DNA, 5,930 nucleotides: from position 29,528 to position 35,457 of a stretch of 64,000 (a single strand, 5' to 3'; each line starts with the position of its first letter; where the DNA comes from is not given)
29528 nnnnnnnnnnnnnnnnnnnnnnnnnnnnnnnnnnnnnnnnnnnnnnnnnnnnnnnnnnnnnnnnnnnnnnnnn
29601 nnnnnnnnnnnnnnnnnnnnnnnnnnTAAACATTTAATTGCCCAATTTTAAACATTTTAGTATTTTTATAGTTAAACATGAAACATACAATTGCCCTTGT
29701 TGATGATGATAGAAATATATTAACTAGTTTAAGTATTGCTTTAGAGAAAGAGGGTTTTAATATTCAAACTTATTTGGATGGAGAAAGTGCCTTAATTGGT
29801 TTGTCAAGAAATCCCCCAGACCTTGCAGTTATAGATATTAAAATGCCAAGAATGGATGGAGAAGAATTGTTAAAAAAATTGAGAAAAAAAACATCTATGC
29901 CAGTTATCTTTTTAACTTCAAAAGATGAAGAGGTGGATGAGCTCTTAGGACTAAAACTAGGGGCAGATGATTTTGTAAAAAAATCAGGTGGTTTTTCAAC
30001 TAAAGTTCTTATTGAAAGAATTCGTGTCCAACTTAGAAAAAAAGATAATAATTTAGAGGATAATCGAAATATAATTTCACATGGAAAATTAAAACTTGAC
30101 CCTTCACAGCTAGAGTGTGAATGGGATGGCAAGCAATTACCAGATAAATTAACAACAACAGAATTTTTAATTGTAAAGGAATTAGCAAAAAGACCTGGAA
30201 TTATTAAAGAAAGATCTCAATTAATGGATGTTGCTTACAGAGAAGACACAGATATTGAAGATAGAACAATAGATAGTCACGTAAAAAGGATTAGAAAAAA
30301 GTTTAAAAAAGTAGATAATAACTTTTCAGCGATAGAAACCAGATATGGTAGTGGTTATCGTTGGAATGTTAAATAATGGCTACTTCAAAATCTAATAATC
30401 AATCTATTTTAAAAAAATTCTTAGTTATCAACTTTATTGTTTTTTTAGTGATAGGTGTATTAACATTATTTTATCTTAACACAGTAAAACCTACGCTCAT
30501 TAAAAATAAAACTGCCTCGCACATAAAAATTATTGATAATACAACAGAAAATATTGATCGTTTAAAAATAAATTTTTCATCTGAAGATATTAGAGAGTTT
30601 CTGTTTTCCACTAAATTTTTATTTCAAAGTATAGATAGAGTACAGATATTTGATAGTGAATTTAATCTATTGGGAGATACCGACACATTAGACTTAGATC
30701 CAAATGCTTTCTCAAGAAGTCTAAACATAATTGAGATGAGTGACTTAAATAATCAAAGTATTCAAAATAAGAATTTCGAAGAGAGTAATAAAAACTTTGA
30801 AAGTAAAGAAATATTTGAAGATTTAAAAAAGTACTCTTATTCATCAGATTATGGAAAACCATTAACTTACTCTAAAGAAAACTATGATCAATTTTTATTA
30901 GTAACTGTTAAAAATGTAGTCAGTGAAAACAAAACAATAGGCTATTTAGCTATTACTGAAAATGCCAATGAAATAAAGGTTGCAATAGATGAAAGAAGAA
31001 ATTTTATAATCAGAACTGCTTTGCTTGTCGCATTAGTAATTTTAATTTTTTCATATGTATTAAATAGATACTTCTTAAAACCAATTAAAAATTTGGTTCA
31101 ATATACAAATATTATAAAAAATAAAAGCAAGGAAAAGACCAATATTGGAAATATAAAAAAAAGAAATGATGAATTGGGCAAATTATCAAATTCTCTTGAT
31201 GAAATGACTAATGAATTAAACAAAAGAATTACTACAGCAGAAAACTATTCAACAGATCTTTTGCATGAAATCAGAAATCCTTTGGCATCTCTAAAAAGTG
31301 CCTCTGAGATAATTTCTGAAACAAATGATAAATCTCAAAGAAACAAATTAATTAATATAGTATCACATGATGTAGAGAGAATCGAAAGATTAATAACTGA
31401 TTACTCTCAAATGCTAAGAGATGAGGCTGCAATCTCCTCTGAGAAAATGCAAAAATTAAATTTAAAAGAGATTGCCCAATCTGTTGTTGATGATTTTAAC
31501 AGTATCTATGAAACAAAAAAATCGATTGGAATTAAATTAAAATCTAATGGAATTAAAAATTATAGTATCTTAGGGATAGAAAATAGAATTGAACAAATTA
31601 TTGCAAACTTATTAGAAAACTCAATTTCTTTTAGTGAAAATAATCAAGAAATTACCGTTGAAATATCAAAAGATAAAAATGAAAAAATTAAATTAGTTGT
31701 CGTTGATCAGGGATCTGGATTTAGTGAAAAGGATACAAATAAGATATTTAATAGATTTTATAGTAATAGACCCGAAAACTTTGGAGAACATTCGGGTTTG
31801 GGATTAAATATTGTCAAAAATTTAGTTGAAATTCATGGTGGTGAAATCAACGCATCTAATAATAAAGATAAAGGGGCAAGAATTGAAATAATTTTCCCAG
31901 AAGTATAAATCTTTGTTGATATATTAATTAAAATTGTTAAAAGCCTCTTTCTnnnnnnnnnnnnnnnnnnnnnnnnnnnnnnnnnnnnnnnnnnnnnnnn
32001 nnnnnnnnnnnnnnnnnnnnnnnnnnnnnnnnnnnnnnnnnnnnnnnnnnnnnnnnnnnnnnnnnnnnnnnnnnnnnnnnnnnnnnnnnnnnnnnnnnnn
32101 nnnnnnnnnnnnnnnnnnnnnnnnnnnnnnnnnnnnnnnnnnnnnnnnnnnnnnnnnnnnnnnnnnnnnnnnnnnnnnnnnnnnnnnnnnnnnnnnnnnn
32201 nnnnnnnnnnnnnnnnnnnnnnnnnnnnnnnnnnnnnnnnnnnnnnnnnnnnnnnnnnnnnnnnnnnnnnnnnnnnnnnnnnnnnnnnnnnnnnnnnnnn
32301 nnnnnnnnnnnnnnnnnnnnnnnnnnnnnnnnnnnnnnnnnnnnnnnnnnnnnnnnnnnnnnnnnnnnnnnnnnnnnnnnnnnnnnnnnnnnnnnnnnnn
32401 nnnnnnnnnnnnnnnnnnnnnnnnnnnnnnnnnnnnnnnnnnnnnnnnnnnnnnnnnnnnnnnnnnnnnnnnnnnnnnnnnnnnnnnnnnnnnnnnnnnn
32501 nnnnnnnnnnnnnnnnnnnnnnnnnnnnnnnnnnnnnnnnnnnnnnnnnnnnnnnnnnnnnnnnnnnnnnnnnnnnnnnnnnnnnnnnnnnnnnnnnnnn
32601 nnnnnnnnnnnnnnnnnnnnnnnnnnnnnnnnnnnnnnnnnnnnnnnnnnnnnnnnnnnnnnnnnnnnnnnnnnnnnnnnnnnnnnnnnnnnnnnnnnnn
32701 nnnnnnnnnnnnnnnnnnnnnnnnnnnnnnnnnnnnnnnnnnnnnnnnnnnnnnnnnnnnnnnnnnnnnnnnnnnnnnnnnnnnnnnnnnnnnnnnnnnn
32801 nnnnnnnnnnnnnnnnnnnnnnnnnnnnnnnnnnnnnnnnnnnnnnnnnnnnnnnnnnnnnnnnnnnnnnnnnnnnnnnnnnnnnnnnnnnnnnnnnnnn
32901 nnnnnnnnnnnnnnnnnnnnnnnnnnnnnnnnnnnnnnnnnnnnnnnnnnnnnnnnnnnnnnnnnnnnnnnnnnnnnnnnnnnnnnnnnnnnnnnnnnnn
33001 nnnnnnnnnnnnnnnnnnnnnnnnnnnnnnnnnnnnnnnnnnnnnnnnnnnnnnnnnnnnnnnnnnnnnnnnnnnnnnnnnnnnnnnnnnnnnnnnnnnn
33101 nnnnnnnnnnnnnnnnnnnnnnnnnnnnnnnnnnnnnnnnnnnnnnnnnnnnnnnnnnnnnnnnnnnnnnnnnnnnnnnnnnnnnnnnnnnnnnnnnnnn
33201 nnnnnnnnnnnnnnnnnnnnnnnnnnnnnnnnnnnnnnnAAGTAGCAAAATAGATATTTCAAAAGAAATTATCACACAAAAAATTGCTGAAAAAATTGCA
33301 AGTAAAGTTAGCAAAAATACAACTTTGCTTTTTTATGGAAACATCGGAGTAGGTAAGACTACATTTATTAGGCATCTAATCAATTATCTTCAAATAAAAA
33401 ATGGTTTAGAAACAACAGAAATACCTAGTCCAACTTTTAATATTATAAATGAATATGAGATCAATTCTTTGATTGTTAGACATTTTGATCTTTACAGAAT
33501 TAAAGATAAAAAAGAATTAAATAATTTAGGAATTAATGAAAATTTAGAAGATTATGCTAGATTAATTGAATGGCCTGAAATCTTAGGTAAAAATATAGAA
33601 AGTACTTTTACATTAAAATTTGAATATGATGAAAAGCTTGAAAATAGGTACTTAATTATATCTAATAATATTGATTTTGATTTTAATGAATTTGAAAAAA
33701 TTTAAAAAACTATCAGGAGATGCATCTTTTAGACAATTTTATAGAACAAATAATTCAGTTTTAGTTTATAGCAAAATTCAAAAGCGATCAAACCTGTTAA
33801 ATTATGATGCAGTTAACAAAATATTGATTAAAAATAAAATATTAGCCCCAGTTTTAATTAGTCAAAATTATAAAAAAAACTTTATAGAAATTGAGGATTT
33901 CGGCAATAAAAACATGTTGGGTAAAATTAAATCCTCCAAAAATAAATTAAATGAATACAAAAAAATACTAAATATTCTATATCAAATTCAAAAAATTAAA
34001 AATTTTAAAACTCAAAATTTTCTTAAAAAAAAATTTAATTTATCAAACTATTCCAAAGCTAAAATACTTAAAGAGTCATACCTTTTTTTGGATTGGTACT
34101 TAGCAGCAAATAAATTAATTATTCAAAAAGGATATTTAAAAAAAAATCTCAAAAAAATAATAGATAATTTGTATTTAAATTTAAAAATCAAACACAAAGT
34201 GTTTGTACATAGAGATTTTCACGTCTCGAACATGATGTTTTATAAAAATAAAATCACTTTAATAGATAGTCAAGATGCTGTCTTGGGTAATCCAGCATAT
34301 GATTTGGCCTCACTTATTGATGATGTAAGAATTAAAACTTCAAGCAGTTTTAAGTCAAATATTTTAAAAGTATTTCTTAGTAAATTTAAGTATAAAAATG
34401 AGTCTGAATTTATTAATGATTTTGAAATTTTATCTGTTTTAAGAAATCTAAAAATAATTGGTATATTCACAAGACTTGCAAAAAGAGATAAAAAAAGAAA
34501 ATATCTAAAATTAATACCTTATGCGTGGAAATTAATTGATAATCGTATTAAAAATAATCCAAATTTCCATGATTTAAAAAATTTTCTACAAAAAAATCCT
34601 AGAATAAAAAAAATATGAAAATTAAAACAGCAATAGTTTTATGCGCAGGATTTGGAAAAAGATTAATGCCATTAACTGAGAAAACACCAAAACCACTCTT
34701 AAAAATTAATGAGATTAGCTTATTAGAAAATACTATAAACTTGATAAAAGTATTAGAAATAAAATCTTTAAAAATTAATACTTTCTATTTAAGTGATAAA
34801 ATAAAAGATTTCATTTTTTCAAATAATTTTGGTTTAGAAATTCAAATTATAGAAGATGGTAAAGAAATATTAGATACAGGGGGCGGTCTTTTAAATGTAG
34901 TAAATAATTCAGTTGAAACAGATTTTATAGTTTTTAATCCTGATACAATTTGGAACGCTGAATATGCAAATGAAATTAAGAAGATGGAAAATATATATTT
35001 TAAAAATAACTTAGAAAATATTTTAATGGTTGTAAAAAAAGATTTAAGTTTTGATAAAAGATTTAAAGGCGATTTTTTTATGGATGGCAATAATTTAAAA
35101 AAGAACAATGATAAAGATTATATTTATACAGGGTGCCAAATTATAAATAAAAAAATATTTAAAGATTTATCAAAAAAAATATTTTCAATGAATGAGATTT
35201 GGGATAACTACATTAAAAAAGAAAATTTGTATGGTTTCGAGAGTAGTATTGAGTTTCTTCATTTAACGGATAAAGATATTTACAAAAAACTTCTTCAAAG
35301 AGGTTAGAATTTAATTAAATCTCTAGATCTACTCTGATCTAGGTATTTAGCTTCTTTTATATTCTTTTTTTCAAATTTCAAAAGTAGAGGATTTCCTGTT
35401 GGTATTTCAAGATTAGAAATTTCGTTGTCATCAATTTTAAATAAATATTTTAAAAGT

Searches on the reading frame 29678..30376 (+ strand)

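Call 45: search_protein_families(library=pfam, proteins=[window:29678-30376:+])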
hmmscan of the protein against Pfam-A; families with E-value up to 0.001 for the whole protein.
window:29678-30376:+ (232 aa): 2 families
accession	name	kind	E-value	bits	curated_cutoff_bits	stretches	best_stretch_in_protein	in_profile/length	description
PF00072.30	Response_reg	-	3.5e-24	85.5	30.2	1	5-113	1-108/111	Response regulator receiver domain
PF00486.34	Trans_reg_C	-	3.6e-16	59.5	26.2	1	157-228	5-76/77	Transcriptional regulatory protein, C terminal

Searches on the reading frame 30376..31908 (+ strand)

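Call 59: search_protein_families(library=pfam, proteins=[window:30376-31908:+], max_evalue=0.00001)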
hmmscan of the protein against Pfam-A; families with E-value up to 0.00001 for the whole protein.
window:30376-31908:+ (510 aa): 2 families
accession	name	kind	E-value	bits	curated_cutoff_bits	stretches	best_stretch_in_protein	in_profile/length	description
PF02518.31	HATPase_c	-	2.5e-23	83.1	26.4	1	401-509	2-109/111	Histidine kinase-, DNA gyrase B-, and HSP90-like ATPase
PF00512.31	HisKA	-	8.1e-09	35.8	26.9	1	293-348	7-62/66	His Kinase A (phospho-acceptor) domain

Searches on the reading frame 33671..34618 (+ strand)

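Call 59: search_protein_families(library=pfam, proteins=[window:33671-34618:+], max_evalue=0.00001)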
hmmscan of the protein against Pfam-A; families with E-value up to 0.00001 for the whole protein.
window:33671-34618:+ (315 aa): 1 family
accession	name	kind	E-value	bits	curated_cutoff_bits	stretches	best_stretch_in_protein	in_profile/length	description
PF01636.29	APH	-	2.5e-13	50.8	23.2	1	12-230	3-224/239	Phosphotransferase enzyme family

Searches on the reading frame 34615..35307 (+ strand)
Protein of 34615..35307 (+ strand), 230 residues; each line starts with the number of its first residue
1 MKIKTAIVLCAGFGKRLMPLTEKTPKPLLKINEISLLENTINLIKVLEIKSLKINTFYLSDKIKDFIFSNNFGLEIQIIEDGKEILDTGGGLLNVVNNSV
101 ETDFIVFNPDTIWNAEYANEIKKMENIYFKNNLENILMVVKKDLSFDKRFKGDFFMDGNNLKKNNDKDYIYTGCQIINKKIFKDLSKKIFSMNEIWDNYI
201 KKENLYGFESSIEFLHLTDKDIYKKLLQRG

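Call 59: search_protein_families(library=pfam, proteins=[window:34615-35307:+], max_evalue=0.00001)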
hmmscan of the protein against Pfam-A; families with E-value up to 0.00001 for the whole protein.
window:34615-35307:+ (230 aa): 1 family
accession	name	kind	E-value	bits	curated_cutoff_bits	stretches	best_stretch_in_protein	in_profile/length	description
PF00483.29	NTP_transferase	-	1.4e-10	41.6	21.2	1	6-126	2-126/245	Nucleotidyl transferase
